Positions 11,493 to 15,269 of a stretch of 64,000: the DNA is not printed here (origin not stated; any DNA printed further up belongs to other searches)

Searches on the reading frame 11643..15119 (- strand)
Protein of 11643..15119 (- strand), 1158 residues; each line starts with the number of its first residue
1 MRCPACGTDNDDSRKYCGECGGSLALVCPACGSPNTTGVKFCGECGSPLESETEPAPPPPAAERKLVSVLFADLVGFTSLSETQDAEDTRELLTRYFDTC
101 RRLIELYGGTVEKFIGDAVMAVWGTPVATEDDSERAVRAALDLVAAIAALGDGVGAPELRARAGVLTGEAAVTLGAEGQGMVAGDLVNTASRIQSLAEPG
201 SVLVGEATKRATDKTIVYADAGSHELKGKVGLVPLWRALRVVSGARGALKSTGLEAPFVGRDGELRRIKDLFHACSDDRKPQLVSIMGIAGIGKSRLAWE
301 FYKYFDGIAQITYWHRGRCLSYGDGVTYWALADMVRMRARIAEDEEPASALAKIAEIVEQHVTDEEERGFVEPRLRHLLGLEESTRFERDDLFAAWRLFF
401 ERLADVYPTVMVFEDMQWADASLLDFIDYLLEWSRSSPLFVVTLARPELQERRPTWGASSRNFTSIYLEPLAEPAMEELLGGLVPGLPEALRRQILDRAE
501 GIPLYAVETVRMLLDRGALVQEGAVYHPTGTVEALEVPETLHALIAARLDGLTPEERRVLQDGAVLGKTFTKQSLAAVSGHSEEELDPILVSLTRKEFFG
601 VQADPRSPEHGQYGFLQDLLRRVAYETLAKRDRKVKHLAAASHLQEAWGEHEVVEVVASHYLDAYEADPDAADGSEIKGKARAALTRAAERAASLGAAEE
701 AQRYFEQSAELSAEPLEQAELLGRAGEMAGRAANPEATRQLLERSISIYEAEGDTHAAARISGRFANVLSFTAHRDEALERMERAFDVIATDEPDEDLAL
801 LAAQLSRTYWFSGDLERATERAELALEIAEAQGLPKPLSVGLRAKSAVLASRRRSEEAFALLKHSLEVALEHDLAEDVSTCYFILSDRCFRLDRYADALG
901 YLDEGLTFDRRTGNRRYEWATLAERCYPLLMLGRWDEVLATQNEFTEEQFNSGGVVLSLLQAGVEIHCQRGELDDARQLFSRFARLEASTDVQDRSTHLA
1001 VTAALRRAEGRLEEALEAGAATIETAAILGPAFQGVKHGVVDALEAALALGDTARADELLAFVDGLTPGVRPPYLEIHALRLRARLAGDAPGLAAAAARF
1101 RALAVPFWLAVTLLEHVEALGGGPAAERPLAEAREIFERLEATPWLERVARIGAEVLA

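Call 7: search_protein_families(library=pfam, proteins=[window:11643-15119:-], max_evalue=0.01)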
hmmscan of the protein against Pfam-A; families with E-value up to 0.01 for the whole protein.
window:11643-15119:- (1158 aa): 8 families
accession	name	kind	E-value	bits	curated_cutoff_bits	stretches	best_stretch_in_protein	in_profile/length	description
PF13191.12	AAA_16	-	2.6e-20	74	32.6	1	257-442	1-167/167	AAA ATPase domain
PF00211.25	Guanylate_cyc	-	7.8e-20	71.7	21.9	1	65-230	7-174/183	Adenylate and Guanylate cyclase catalytic domain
PF24463.1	DUF7577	-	3.3e-12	46.2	28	2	27-50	4-27/27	Domain of unknown function (DUF7577)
PF12773.13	DZR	-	2e-10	41.1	27.3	1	3-46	1-45/45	Double zinc ribbon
PF13240.11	Zn_Ribbon_1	-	7.2e-10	38.8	25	2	28-49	2-23/23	zinc-ribbon domain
PF13424.12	TPR_12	-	6.2e-09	36.4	30.1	3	763-831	7-77/77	Tetratricopeptide repeat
PF13248.11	Zn_ribbon_3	-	3.4e-08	33.1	27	2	27-49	4-26/26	zinc-ribbon domain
PF18912.6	DZR_2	-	0.00093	19.4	27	1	2-45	9-55/56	Double zinc ribbon domain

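Call 12: find_encoding_contigs(protein=window:11643-15119:-, flank=10000, max_places=6)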
Protein window:11643-15119:- (1158 aa): no gene with exactly this product is on record in the collection.

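Call 29: search_solved_structures(query=window:11643-15119:-, max_evalue=0.001, show_alignments=3)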
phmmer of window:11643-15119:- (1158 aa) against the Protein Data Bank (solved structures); distinct sequences matched with E-value up to 0.001: 47.
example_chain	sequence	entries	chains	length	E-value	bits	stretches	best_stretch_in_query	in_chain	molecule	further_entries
2w01_A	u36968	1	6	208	1.2e-18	69.5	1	62-236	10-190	ADENYLATE CYCLASE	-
3r5g_A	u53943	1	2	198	2.9e-18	68.3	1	63-235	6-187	CyaB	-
6fht_A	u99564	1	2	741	4.7e-18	67.6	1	61-216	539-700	Bacteriophytochrome,Adenylate cyclase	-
1wc0_A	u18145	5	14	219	2.1e-17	65.4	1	62-216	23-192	ADENYLATE CYCLASE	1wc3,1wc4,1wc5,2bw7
1wc1_A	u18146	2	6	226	3e-17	64.9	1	63-216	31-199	ADENYLATE CYCLASE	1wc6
5mbh_A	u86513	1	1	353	1.4e-15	59.3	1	63-235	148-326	Beta subunit of photoactivated adenylyl cyclase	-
5o5k_A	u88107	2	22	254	2.1e-15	58.8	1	66-237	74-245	Adenylate cyclase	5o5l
5mbg_A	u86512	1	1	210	2.7e-15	58.4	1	69-235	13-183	Beta subunit of photoactivated adenylyl cyclase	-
5mbj_A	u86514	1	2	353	6.1e-15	57.2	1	64-235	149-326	Beta subunit of photoactivated adenylyl cyclase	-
5m27_A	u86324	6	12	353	6.1e-15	57.2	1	64-235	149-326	Beta subunit of photoactivated adenylyl cyclase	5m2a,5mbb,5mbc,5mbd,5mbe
5mbk_A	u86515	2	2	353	6.1e-15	57.2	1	64-235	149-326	Beta subunit of photoactivated adenylyl cyclase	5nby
6sir_A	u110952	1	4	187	1.1e-14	56.4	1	57-238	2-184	Nucleotide cyclase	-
5oyh_A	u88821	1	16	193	1.2e-14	56.3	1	61-240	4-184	Nucleotide cyclase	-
4p2f_A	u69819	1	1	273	6.5e-14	53.9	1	65-239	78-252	Adenylate cyclase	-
1yk9_A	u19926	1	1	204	7.3e-14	53.7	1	67-239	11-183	Adenylate cyclase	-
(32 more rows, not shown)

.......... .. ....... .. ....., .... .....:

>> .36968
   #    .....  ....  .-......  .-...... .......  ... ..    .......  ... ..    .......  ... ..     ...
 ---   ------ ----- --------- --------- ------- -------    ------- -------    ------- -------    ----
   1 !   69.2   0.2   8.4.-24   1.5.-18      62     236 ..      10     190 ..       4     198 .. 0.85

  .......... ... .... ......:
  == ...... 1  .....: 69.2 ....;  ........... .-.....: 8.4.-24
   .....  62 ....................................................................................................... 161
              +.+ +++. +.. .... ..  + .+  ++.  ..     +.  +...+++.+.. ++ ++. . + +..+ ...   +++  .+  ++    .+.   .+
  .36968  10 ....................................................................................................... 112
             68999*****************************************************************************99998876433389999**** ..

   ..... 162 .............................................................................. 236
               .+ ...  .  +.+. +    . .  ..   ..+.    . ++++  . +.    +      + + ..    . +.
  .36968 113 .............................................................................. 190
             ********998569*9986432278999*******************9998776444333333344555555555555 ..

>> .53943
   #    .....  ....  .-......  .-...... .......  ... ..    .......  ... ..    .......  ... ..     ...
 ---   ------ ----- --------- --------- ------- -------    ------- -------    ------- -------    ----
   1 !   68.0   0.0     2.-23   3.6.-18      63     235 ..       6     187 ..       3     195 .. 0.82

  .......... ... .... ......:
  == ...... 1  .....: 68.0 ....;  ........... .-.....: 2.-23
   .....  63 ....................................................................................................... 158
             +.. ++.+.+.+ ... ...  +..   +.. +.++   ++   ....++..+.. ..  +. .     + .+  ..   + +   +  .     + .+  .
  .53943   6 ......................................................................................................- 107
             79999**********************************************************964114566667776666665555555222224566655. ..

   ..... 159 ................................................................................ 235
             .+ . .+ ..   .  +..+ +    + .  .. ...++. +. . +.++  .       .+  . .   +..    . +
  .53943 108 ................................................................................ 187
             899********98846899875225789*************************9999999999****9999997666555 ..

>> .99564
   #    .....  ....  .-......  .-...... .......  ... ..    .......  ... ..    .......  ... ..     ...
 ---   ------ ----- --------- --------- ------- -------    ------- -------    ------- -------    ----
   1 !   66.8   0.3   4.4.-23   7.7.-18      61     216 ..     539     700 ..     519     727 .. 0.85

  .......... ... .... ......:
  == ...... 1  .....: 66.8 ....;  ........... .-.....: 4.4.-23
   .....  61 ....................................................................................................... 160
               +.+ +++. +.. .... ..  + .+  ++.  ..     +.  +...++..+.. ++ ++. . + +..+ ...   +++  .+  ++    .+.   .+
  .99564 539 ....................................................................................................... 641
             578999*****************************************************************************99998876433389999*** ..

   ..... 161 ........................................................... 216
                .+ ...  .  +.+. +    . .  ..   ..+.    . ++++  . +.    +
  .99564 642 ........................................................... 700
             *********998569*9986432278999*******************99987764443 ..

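Call 30: search_protein_families(library=padloc, proteins=[window:11643-15119:-], max_evalue=0.01)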
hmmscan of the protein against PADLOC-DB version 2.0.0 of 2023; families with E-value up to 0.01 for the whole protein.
window:11643-15119:- (1158 aa): 7 families
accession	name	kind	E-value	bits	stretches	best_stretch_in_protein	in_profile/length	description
PDLC00734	PycC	-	6.5e-16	56.4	1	61-193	184-320/374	Pycsar cyclase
PDLC02367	PycC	-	9.7e-12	42.8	1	68-208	45-188/226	-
PDLC00766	PycC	-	1.8e-10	38.6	1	67-148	44-121/232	Pycsar cyclase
PDLC02370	PycC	-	3.1e-06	24.8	1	67-150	82-162/340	-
PDLC00765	PycC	-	5.2e-06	23.8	1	69-208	260-408/477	Pycsar cyclase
PDLC02366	PycC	-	1.2e-05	22.5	1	66-215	278-436/486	-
PDLC00764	PycC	-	0.00018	18.5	1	63-161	91-186/449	Pycsar cyclase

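Call 31: search_protein_families(library=ncbifam, proteins=[window:11643-15119:-], max_evalue=0.001)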
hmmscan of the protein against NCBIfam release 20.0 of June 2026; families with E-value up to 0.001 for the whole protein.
window:11643-15119:- (1158 aa): 3 families
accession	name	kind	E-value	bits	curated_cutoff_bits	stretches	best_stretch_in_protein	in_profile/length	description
TIGR03903.1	TOMM_kin_cyc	equivalog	4.7e-63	213.5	705.75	1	81-832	302-1049/1267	TOMM system kinase/cyclase fusion protein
NF058673.1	LipAdnlyCyLipJMY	equivalog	5.2e-11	41.9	800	1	62-231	291-442/449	bifunctional lipase/adenylate cyclase LipJ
NF011149.0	PRK14559.1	equivalog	0.00071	18.4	374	1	2-47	3-49/642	serine/threonine phosphatase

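Call 32: find_related_loci(query=window:11643-15119:-, collection=genome_contigs, flank=6000)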
Query window:11643-15119:- (1158 aa) in genome_contigs; peptide patterns used: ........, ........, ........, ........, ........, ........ (x = any residue, [..] = any of these).
600 stretches matched a pattern (row limit reached: there are more); 598 encode a relative of the query (tblastn E <= 1e-3); the best 80 are kept; 79 distinct loci.
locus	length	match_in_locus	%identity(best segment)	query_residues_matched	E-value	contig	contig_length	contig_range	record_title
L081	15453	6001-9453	69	1-1150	0e+0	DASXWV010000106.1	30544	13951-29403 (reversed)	MAG TPA_asm: Gaiellaceae bacterium isolate SMAG_U4780 k141_576981, whole genome shotgun sequence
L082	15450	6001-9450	71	3-1153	0e+0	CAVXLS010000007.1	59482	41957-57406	MAG: uncultured Thermoleophilia bacterium isolate MFD02416.bin.2.59 genome assembly, contig: contig_40922, whole genome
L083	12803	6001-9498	68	1-1158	0e+0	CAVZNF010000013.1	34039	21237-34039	MAG: uncultured Gaiellaceae bacterium isolate MFD02199.bin.1.134 genome assembly, contig: contig_9583, whole genome shot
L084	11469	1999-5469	65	1-1148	0e+0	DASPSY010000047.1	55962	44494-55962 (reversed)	MAG TPA_asm: Gaiellaceae bacterium isolate SMAG_U12263 k141_1913243, whole genome shotgun sequence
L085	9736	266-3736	65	1-1148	0e+0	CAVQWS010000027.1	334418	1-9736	MAG: uncultured Actinomycetes bacterium isolate MFD00392.bin.1.367 genome assembly, contig: contig_9062, whole genome sh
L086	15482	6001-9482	67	3-1152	0e+0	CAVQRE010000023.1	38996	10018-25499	MAG: uncultured Thermoleophilia bacterium isolate MFD02134.bin.2.211 genome assembly, contig: contig_71714, whole genome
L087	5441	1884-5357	61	3-1155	0e+0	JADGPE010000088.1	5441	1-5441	MAG: Thermoleophilia bacterium isolate Chersky.18_23 contig-100_8874, whole genome shotgun sequence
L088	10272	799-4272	60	3-1149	0e+0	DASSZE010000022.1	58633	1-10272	MAG TPA_asm: Gaiellaceae bacterium isolate SMAG_U700 k141_530473, whole genome shotgun sequence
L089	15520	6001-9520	62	1-1158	0e+0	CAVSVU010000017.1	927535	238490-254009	MAG: uncultured Actinomycetes bacterium isolate MFD05841.bin.1.21 genome assembly, contig: contig_5396, whole genome sho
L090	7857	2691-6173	59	3-1149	0e+0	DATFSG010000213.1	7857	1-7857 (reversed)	MAG TPA_asm: Gaiellaceae bacterium isolate SMAG_U9378 k141_6339357, whole genome shotgun sequence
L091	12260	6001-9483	69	1-1154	0e+0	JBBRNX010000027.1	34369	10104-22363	MAG: Gaiellales bacterium isolate La1_metabat2.215 LA1C_B2.215_k141_2909464L_34369_cov_48.5121, whole genome shotgun seq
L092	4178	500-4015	58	1-1155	0e+0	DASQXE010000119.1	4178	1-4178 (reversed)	MAG TPA_asm: Gaiellaceae bacterium isolate SMAG_U11031 k141_202207, whole genome shotgun sequence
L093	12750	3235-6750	59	3-1158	0e+0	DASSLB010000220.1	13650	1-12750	MAG TPA_asm: Gaiellaceae bacterium isolate SMAG_U1158 k141_372303, whole genome shotgun sequence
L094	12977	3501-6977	58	3-1151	0e+0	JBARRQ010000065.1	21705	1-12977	MAG: Gaiellaceae bacterium isolate MFD13499_ilm_asm_bin25 k127_77345, whole genome shotgun sequence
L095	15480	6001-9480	57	3-1149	0e+0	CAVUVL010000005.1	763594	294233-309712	MAG: uncultured Solirubrobacterales bacterium isolate MFD01138.bin.2.94 genome assembly, contig: contig_19329, whole gen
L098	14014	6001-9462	65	1-1158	0e+0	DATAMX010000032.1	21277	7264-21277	MAG TPA_asm: Gaiellaceae bacterium isolate SMAG_U7002 k141_617548, whole genome shotgun sequence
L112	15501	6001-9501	50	3-1158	0e+0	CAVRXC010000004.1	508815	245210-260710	MAG: uncultured Actinomycetes bacterium isolate MFD02242.bin.2.296 genome assembly, contig: contig_21962, whole genome s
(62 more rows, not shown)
